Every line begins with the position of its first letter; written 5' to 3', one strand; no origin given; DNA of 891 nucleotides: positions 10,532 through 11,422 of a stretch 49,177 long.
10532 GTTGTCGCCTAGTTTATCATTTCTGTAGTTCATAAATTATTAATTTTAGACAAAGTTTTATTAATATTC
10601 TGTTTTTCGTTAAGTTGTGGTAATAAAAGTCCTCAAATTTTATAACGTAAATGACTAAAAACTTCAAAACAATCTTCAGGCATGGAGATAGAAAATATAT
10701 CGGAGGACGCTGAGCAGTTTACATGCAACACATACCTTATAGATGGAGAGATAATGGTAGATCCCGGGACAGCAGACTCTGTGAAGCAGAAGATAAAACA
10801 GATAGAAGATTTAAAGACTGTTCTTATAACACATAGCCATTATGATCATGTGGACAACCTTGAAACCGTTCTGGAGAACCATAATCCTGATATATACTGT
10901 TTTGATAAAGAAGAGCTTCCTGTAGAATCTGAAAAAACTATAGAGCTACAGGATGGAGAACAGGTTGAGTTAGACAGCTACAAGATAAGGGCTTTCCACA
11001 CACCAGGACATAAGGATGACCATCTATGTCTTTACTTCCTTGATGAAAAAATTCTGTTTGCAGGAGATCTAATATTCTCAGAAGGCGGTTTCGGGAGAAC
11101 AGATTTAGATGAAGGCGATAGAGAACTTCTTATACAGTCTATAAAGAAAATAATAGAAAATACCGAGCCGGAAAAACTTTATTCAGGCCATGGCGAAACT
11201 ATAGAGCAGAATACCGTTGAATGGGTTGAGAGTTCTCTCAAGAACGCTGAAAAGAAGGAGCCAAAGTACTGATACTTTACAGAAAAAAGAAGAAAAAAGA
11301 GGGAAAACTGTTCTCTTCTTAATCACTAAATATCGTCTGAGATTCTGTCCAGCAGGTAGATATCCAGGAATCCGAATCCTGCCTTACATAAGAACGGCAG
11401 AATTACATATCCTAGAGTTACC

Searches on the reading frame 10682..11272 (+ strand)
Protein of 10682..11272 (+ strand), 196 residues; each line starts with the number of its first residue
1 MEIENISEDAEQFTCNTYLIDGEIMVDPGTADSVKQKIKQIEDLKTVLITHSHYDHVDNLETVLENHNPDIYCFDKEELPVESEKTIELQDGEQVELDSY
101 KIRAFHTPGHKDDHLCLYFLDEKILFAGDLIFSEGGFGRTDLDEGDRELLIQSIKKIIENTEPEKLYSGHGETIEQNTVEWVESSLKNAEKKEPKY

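Call 25: search_protein_families(library=pfam, proteins=[window:10682-11272:+], max_evalue=0.001)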
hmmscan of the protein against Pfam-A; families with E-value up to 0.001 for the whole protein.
window:10682-11272:+ (196 aa): 3 families
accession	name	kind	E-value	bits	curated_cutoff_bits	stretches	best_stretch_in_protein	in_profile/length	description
PF00753.33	Lactamase_B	-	1.1e-21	78.1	22.7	1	13-170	4-196/196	Metallo-beta-lactamase superfamily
PF12706.13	Lactamase_B_2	-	9.6e-08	32.3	27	1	25-112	4-115/200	Beta-lactamase superfamily domain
PF19583.5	ODP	-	9.9e-06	26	27.2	1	13-133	1-139/194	ODP family beta lactamase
